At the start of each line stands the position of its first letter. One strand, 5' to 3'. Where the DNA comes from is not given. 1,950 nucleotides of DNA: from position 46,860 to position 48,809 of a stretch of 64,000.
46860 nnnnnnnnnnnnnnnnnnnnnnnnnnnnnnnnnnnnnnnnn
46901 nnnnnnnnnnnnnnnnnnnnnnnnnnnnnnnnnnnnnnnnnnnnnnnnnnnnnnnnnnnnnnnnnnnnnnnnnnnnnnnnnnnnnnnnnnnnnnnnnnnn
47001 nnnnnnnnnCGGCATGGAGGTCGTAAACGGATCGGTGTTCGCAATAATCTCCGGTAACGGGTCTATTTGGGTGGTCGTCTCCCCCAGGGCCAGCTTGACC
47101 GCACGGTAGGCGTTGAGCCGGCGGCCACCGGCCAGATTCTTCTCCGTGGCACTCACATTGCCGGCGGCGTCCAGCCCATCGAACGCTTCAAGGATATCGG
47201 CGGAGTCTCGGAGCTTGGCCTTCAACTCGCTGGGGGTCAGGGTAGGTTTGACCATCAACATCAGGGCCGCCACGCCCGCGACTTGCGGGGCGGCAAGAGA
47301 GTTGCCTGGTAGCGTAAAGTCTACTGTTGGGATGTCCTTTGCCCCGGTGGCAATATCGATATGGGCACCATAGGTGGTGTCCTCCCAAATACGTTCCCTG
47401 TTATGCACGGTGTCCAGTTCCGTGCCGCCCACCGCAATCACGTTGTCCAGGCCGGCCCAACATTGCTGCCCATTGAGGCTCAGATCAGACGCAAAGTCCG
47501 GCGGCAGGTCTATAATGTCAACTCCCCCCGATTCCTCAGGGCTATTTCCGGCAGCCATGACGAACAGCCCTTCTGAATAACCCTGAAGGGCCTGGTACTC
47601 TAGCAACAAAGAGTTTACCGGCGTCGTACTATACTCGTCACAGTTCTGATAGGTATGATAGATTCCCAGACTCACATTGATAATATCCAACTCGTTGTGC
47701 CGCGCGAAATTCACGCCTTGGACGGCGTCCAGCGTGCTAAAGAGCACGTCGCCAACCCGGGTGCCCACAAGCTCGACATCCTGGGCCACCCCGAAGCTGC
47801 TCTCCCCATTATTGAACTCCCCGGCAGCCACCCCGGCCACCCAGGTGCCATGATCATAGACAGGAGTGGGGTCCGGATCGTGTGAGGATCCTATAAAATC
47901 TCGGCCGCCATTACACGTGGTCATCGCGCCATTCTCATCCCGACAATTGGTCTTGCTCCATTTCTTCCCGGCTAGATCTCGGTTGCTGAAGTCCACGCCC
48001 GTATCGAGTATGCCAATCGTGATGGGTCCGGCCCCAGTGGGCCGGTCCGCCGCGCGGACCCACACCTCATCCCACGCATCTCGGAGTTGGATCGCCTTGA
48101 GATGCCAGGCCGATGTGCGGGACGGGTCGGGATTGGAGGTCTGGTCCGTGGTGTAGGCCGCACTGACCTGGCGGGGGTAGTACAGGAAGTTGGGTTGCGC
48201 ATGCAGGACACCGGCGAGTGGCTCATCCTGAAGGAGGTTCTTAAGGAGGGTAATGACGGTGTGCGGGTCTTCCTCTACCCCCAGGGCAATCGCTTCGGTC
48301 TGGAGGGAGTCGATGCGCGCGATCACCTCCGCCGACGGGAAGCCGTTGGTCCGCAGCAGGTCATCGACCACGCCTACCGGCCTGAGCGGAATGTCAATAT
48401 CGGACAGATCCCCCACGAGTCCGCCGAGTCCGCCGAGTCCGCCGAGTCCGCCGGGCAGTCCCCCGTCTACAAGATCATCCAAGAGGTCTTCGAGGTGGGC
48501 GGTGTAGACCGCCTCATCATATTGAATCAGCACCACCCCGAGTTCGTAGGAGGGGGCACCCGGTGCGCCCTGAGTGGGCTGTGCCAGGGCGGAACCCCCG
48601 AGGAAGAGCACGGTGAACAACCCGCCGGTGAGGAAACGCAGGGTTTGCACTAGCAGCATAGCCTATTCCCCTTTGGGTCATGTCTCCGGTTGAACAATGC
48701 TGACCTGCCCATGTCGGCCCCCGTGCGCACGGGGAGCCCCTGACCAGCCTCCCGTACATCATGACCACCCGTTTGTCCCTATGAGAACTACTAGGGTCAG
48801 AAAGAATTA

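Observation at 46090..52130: Tandem approximately 2.9-kb duplication of a secreted S8 protease gene with beta-gamma-crystallin-like repeat expansion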

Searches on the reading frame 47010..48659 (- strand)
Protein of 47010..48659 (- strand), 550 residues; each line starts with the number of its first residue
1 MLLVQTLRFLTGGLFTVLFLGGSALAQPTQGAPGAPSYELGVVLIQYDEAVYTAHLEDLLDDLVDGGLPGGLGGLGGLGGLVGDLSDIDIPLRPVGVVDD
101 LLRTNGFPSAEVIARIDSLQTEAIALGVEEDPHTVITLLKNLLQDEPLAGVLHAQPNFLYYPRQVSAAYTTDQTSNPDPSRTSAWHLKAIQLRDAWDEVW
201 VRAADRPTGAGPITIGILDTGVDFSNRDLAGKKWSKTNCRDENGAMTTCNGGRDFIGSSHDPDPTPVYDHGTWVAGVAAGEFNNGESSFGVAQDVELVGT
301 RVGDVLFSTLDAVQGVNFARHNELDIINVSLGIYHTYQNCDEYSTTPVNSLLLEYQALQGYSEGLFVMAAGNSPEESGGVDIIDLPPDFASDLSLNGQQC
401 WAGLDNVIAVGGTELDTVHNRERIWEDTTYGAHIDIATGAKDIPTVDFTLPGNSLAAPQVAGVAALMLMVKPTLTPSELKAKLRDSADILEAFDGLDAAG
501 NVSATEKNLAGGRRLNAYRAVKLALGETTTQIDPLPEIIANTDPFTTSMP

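Call 21: find_related_loci(query=A1, collection=genome_contigs, flank=10000)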
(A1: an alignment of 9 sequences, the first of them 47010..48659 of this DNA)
Query A1 (550 aa) in genome_contigs; peptide patterns used: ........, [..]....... (x = any residue, [..] = any of these).
40 stretches matched a pattern; 1 encode a relative of the query (tblastn E <= 1e-3); 1 distinct loci.
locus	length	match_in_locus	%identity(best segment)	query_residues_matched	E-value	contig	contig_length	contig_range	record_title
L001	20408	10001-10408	31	178-332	3e-7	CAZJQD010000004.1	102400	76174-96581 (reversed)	MAG TPA_asm: uncultured bacterium isolate SRP329715_co1_394 genome assembly, contig: NODE_194_length_102400_cov_8.562460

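Call 89: predict_structure(alignment_id=A5)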
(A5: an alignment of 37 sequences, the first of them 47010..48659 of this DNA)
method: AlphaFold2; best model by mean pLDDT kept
length: 550 residues; sequences in the alignment: 37
mean_pLDDT: 79.8   pTM: 0.80
mean pLDDT of the five models: 79.8, 78.9, 76.2, 75.7, 73.9
residues with pLDDT >= 90: 214; 70-90: 206; 50-70: 63; < 50: 67
segments of 3 or more residues with pLDDT < 50: 1-33, 71-87, 161-176
pLDDT, mean of each block of 10 residues (from residue 1): 41 40 36 59 89 85 69 44 48 79 89 87 88 86 67 81 37 49 85 85 62 92 90 92 94 88 92 94 74 91 86 95 96 80 62 88 95 83 87 85 95 91 91 94 85 96 95 96 96 77 73 95 94 82 62
secondary structure, 60 per line:
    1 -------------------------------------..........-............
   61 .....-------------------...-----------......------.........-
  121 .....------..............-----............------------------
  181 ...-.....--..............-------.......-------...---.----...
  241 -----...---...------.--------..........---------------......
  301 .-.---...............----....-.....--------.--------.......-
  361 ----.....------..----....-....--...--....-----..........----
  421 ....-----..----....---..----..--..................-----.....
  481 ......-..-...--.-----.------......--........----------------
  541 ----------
elements in order: E38-47 H49-65 H99-104 E111-116 E121-125 H132-145 E151-162 H185-189 H192-205 E213-219 E238-240 E246-248 E252-254 H270-279 E295-301 H309-321 E326-329 E331-335 H353-359 E365-369 E382-385 H387-390 E393-395 E398-401 E407-416 E421-424 E436-439 H453-470 H476-486 H517-524

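Call 91: fold_search(model_id=the predicted structure, library=pdb)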
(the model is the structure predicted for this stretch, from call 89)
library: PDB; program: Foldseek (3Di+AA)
matches with E <= 10: 384; with E <= 0.001: 304
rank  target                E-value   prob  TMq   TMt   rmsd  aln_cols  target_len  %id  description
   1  4tr2_B                7.6e-20  1.00  0.58  0.66   5.5       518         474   18  Crystal structure of PvSUB1 (released 2014-09-17)
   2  8pol_B                1.4e-19  1.00  0.59  0.67   6.5       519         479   17  Crystal structure of Plasmodium falciparum Sub1 protease (released 2024-03-06)
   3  4tr2_A                1.5e-19  1.00  0.58  0.67   5.1       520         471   17  Crystal structure of PvSUB1 (released 2014-09-17)
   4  3vv3_A                1.1e-18  1.00  0.46  0.76   4.4       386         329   24  Crystal structure of deseasin MCP-01 from Pseudoalteromonas sp. SM9913 (released 2013-08-07)
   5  8pol_A                1.2e-18  1.00  0.60  0.68   6.3       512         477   17  Crystal structure of Plasmodium falciparum Sub1 protease (released 2024-03-06)
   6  4lvn_A                4.0e-18  1.00  0.50  0.80   4.3       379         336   18  Crystal structure of PfSUB1-prodomain-NIMP.M7 Fab complex (released 2014-05-07)
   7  8coy_B                4.5e-18  1.00  0.49  0.78   5.0       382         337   19  Structure of the catalytic domain of P. vivax Sub1 (triclinic crystal form) in complex with inhibitor (released 2023-07-19)
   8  3afg_A                4.5e-18  1.00  0.48  0.52   7.9       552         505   20  Crystal structure of ProN-Tk-SP from Thermococcus kodakaraensis (released 2010-08-04)
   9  3whi_A                5.4e-18  1.00  0.51  0.77   5.5       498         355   16  Crystal structure of unautoprocessed form of IS1-inserted Pro-subtilisin E (released 2013-12-25)
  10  3whi_B                5.7e-18  1.00  0.52  0.78   5.1       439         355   19  Crystal structure of unautoprocessed form of IS1-inserted Pro-subtilisin E (released 2013-12-25)
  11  8coz_A                6.8e-18  1.00  0.51  0.82   4.6       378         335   19  Structure of the catalytic domain of P. vivax Sub1 (triclinic crystal form) (released 2023-07-19)
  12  9fm5_A                1.1e-17  1.00  0.50  0.78   4.0       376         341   20  PvSub1 Catalytic Domain in Complex with Peptidomimetic Inhibitor (AL-97) (released 2025-02-05)
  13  8coz_B                1.1e-17  1.00  0.49  0.78   5.3       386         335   19  Structure of the catalytic domain of P. vivax Sub1 (triclinic crystal form) (released 2023-07-19)
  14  9fm5_B                1.6e-17  1.00  0.48  0.76   5.5       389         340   20  PvSub1 Catalytic Domain in Complex with Peptidomimetic Inhibitor (AL-97) (released 2025-02-05)
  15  8coy_A                2.0e-17  1.00  0.51  0.82   3.3       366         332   22  Structure of the catalytic domain of P. vivax Sub1 (triclinic crystal form) in complex with inhibitor (released 2023-07-19)
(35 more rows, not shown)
